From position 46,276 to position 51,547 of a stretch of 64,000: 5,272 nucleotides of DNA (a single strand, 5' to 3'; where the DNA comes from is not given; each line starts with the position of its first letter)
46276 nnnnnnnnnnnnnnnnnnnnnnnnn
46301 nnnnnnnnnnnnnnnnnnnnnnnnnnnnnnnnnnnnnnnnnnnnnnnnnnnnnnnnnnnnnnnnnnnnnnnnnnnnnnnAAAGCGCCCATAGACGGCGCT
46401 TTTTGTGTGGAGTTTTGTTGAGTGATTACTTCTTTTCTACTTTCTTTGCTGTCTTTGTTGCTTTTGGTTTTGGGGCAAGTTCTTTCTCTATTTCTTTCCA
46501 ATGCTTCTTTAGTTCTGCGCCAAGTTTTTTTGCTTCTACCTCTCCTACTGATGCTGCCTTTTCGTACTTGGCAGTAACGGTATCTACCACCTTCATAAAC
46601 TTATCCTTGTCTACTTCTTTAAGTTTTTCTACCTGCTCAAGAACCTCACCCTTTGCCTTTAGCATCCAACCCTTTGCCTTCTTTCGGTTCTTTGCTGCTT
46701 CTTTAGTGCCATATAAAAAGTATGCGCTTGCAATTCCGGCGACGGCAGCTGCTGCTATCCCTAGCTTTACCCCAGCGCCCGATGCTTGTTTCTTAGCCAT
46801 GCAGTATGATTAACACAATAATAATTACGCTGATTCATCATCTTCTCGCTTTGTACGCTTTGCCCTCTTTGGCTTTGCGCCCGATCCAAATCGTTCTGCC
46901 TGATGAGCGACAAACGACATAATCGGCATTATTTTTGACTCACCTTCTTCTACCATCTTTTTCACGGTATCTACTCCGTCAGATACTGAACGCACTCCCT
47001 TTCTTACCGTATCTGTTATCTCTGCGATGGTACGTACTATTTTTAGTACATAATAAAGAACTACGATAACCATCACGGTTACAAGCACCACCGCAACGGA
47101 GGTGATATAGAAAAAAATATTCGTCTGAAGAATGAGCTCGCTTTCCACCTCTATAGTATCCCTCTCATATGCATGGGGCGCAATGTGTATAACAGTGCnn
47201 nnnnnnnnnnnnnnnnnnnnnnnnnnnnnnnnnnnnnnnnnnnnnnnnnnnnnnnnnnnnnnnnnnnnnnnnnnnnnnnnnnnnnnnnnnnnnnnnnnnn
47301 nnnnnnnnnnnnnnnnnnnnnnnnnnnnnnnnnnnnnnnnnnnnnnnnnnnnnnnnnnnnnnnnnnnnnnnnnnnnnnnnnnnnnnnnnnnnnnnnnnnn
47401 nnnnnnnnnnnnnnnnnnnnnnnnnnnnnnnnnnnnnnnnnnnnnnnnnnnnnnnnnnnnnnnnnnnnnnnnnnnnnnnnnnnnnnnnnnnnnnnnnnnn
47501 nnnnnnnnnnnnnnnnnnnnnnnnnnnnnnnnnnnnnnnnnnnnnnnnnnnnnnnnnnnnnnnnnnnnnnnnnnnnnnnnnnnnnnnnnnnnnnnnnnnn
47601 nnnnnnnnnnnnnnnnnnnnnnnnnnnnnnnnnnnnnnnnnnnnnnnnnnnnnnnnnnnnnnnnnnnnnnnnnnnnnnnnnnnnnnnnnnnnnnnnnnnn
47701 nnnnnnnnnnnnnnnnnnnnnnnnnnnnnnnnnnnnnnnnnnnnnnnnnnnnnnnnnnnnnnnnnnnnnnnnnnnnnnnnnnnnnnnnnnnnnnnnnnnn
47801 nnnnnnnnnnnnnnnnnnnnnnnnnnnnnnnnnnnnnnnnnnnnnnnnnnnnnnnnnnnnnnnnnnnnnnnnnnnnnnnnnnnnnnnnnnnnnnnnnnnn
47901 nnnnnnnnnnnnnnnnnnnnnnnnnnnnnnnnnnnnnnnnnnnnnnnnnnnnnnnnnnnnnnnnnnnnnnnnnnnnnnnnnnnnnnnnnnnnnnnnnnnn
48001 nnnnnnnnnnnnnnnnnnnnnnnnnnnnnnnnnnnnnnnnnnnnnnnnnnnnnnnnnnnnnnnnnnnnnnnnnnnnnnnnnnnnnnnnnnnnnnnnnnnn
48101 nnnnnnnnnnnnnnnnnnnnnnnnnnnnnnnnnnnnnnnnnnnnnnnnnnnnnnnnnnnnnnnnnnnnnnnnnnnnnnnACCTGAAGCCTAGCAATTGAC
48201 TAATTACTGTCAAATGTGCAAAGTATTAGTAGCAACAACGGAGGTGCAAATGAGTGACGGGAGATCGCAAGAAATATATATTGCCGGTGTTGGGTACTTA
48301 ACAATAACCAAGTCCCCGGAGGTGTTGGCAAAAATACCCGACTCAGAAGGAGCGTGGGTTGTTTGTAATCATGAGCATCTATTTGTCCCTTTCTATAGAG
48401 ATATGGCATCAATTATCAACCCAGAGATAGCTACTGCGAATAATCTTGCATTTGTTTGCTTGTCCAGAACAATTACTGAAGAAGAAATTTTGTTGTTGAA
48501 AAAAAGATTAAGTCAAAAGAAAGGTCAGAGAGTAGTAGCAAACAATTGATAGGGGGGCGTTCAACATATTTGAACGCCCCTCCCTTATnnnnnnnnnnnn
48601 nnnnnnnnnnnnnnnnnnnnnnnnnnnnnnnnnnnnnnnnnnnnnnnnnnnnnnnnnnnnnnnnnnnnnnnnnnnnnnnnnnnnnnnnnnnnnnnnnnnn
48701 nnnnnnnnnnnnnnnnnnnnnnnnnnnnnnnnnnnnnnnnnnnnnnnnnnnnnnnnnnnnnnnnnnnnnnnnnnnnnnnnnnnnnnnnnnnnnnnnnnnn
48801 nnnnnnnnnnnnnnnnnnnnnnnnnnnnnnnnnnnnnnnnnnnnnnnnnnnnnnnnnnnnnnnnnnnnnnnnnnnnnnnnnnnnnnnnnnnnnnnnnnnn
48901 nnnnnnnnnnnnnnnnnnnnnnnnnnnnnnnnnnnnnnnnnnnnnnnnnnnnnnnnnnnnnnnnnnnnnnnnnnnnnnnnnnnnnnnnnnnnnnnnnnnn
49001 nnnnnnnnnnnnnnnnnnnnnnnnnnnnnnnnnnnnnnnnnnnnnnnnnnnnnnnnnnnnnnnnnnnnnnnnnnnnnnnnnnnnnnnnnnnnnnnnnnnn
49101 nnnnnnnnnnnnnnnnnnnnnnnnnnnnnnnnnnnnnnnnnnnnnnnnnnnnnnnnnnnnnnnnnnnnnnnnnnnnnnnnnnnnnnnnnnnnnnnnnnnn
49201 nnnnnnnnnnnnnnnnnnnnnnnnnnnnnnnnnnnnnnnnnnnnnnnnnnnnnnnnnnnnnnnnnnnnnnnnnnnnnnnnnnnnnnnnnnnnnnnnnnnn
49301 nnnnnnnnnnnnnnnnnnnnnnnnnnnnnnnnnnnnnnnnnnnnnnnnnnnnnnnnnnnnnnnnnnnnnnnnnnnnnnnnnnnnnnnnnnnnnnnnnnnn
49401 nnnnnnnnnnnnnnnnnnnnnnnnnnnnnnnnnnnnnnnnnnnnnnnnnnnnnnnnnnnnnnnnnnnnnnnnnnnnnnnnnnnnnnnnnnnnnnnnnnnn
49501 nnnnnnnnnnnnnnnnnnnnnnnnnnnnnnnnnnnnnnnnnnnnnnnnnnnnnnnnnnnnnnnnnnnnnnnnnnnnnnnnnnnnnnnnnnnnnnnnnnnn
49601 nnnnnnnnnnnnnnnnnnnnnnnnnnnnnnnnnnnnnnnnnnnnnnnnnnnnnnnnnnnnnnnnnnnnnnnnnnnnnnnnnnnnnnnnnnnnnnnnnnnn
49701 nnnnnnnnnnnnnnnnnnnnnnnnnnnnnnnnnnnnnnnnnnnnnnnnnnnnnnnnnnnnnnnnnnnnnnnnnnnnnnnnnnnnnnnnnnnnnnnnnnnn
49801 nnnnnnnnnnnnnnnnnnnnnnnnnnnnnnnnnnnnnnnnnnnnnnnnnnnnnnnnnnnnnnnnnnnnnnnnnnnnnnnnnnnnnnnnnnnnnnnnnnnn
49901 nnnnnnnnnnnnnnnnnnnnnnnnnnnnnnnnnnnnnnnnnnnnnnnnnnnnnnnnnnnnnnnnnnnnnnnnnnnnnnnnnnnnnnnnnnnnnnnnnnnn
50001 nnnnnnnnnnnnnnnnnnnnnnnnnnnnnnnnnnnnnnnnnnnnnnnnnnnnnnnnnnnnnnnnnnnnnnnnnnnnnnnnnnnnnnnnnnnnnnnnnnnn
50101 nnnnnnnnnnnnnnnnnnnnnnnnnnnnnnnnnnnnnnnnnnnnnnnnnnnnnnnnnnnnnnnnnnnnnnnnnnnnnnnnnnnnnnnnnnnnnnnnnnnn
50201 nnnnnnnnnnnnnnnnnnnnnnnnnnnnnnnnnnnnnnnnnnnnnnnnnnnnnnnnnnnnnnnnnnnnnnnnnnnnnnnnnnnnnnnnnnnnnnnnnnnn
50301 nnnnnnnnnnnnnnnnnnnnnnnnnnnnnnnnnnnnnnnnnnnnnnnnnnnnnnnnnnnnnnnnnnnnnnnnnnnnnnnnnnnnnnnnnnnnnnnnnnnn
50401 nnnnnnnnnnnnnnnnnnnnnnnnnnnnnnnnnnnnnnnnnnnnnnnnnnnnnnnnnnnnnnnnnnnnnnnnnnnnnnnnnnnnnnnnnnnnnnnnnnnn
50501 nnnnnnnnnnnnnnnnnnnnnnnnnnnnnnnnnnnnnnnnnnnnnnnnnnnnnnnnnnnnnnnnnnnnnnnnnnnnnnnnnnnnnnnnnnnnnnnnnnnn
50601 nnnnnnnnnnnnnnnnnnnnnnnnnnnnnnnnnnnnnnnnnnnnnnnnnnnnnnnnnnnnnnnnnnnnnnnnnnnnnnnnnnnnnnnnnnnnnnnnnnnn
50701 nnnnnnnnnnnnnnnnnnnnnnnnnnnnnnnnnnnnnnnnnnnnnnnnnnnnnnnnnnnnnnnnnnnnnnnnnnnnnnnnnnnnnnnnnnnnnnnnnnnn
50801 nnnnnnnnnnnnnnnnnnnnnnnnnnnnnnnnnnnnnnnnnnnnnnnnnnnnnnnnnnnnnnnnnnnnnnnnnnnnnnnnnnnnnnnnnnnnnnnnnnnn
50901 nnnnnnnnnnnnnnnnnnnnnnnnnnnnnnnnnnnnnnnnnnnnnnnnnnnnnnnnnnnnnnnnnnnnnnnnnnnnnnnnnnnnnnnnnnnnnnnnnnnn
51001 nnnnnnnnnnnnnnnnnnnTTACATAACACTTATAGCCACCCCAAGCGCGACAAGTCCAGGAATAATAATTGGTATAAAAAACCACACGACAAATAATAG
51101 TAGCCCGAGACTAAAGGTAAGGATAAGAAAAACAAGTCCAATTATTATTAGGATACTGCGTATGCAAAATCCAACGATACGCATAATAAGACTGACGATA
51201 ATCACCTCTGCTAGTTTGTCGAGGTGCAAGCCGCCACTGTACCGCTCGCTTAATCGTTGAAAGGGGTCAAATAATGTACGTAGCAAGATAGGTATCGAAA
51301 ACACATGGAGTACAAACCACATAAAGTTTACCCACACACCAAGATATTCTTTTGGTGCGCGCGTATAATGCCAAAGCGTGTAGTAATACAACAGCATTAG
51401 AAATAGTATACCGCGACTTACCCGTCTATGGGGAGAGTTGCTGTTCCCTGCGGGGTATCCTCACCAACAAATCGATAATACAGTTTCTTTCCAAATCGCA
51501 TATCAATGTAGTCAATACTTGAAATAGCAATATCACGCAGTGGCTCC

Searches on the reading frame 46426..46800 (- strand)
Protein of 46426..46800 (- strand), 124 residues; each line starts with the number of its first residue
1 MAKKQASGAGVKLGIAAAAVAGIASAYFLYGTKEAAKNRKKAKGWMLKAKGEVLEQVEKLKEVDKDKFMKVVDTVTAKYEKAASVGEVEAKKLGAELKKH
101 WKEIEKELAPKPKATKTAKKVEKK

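Call 19: search_protein_families(library=ncbifam, proteins=[window:46426-46800:-], max_evalue=1)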
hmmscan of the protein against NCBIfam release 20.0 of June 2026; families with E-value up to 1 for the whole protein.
window:46426-46800:- (124 aa): 1 family
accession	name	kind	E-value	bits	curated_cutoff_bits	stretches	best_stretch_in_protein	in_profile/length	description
TIGR04205.1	classIII_w_PIP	hypoth_equivalog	0.032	14.3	65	1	15-62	17-62/67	class III signal peptide domain-containing protein, archaeosortase D/PIP-CTERM system-associated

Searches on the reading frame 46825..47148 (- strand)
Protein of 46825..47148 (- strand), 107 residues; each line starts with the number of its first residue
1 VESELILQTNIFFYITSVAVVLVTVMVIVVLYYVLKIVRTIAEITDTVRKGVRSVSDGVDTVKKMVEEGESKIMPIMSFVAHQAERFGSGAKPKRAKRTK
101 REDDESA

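Call 19: search_protein_families(library=ncbifam, proteins=[window:46825-47148:-], max_evalue=1)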
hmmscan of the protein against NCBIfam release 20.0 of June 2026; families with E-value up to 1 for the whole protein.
window:46825-47148:- (107 aa): 4 families
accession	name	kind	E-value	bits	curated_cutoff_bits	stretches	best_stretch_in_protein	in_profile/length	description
TIGR01822.1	2am3keto_CoA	equivalog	0.03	13.2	493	1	25-88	275-338/393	glycine C-acetyltransferase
NF033885.1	conj_TraP_IncI1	equivalog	0.075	12.7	135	1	36-100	86-150/217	conjugal transfer protein TraP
TIGR00782.1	ccoP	equivalog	0.12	11.6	179.95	1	40-95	145-202/285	cytochrome-c oxidase, cbb3-type subunit III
TIGR00540.1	TPR_hemY_coli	hypoth_equivalog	0.2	10.4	142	1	16-50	39-73/385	heme biosynthesis-associated TPR protein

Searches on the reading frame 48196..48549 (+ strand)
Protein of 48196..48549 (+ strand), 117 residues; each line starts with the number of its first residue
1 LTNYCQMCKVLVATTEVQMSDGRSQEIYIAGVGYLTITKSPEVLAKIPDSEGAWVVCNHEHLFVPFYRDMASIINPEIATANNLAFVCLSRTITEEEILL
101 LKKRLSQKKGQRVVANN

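Call 3: search_protein_families(library=pfam, proteins=[window:48196-48549:+], max_evalue=0.01)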
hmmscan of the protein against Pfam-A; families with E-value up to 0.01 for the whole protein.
window:48196-48549:+ (117 aa): 0 families

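Call 19: search_protein_families(library=ncbifam, proteins=[window:48196-48549:+], max_evalue=1)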
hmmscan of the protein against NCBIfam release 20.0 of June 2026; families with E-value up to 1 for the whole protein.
window:48196-48549:+ (117 aa): 0 families

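Call 65: search_protein_families(library=padloc, proteins=[window:48196-48549:+], max_evalue=0.01)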
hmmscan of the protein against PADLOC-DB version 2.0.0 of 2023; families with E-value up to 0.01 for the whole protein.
window:48196-48549:+ (117 aa): 0 families

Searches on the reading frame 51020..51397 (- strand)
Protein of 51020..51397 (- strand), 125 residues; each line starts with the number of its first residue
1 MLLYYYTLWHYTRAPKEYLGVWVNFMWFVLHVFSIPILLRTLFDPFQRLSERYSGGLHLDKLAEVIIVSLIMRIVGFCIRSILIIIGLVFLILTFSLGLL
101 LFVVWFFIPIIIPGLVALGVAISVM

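Call 3: search_protein_families(library=pfam, proteins=[window:51020-51397:-], max_evalue=0.01)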
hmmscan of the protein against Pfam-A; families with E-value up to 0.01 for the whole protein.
window:51020-51397:- (125 aa): 1 family
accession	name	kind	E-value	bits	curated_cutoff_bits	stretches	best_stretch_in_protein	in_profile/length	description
PF04020.18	Phage_holin_4_2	-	0.00068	20.6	28.8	1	55-110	22-75/105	Mycobacterial 4 TMS phage holin, superfamily IV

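Call 19: search_protein_families(library=ncbifam, proteins=[window:51020-51397:-], max_evalue=1)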
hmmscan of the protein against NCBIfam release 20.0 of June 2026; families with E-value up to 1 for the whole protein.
window:51020-51397:- (125 aa): 0 families

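Call 29: find_homologous_proteins(query=A2, max_evalue=0.001)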
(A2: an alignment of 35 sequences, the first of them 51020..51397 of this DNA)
Query A2 (35 sequences) (125 aa, profile of the alignment): 1218 proteins with E <= 0.001 among 3234 candidates; the best 120 are listed.
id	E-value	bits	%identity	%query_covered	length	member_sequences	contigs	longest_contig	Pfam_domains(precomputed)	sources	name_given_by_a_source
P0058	6.7e-35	138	100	100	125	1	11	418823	-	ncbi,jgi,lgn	jgi:hypothetical protein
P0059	9.1e-35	137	90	100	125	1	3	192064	-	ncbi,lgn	-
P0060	5.9e-34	135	66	98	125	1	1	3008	-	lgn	-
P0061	1.3e-33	134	46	96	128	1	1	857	-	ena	-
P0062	2.7e-33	133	64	97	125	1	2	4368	-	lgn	-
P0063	3.2e-33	132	79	100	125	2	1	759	-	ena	-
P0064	3.9e-33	132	36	97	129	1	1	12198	-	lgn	-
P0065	1.2e-31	127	34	92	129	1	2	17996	-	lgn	-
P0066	1.4e-25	108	89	83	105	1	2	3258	-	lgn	-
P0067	1.3e-23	101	35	86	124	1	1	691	-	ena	-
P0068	7.2e-22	96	46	70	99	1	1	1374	-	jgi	jgi:fatty-acid desaturase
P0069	6.0e-18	83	23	86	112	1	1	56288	-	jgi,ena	-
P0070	1.6e-17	82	25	86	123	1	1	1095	-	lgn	-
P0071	2.1e-17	81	35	32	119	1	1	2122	-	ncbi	-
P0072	2.7e-17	81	35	32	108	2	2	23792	-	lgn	-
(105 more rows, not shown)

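Call 55: predict_structure(alignment_id=A3)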
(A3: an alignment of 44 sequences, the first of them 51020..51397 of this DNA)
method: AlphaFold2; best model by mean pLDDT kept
length: 125 residues; sequences in the alignment: 44
mean_pLDDT: 91.4   pTM: 0.71
mean pLDDT of the five models: 91.4, 91.1, 90.9, 89.1, 89.1
residues with pLDDT >= 90: 96; 70-90: 20; 50-70: 9; < 50: 0
segments of 3 or more residues with pLDDT < 50: none
pLDDT, mean of each block of 10 residues (from residue 1): 92 95 96 94 82 73 86 94 97 97 95 96 96
secondary structure, 60 per line:
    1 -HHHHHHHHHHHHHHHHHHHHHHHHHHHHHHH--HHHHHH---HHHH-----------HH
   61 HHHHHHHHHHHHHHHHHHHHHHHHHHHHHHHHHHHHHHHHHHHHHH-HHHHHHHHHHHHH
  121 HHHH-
elements in order: H2-32 H35-40 H44-47 H59-106 H108-124

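Call 57: search_protein_representatives(alignment_id=A3)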
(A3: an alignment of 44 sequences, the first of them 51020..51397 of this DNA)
Query: 44 sequences, 121 profile positions. Proteins with E-value up to 0.001 (for the whole library): 1746; up to 1e-10: 740; up to 1e-30: 3. The best 150 are listed.
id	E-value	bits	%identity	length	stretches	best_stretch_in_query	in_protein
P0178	1.6e-33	131.5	-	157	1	1-117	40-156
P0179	1.8e-31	124.9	-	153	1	4-116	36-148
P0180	4.0e-31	123.8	-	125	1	3-116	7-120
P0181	3.2e-30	120.8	-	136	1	4-118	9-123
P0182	4.9e-30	120.3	-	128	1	9-117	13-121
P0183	6.1e-30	119.9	-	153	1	3-112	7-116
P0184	6.9e-30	119.8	-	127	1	4-118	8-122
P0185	1.6e-29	118.6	-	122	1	7-116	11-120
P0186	2.7e-29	117.8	-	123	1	8-116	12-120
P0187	2.8e-29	117.8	-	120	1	5-114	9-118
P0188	4.6e-29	117.1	-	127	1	2-119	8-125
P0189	9.1e-29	116.2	-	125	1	4-117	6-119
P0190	1.3e-28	115.7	-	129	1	3-117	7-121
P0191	3.9e-28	114.1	-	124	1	5-115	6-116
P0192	6.6e-28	113.4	-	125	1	5-115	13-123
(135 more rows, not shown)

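Call 65: search_protein_families(library=padloc, proteins=[window:51020-51397:-], max_evalue=0.01)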
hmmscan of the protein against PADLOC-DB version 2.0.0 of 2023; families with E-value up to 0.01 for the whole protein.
window:51020-51397:- (125 aa): 0 families

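Call 66: search_protein_families(library=pfam, alignment_id=A2, max_evalue=1)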
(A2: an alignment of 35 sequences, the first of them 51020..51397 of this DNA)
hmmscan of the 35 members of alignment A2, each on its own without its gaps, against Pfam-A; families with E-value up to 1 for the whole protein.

A. member 1, window:51020-51397:- (125 aa): 1 family
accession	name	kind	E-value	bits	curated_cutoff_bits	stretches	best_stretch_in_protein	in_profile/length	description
PF04020.18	Phage_holin_4_2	-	0.00068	20.6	28.8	1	55-110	22-75/105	Mycobacterial 4 TMS phage holin, superfamily IV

B. families by the number of members that match (of 35 scanned): 17 families
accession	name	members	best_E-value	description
PF13491.11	FtsK_4TM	1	9e-05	4TM region of DNA translocase FtsK/SpoIIIE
PF04020.18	Phage_holin_4_2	1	0.00068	Mycobacterial 4 TMS phage holin, superfamily IV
PF13273.12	DUF4064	1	0.0012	Protein of unknown function (DUF4064)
PF05230.16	MASE2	1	0.03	MASE2 domain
PF15944.10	DUF4752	1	0.031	Domain of unknown function (DUF4752)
PF18983.5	DUF5717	1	0.034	Family of unknown function (DUF5717)C-terminal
PF03943.19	TAP_C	1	0.082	TAP C-terminal domain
PF20990.2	DUF2207_C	1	0.14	Predicted membrane protein (DUF2207) C-terminal domain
PF14141.11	YqzM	1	0.14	YqzM-like protein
PF01080.22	Presenilin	1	0.19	Presenilin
PF18436.6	HECW1_helix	1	0.22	Helical box domain of E3 ubiquitin-protein ligase HECW1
PF17628.7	IncD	1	0.25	Inclusion membrane protein D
PF08058.16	NPCC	1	0.26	Nuclear pore complex component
PF01635.23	CoV_M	1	0.29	Coronavirus M matrix/glycoprotein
PF03563.18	Bunya_G2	1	0.42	Bunyavirus glycoprotein G2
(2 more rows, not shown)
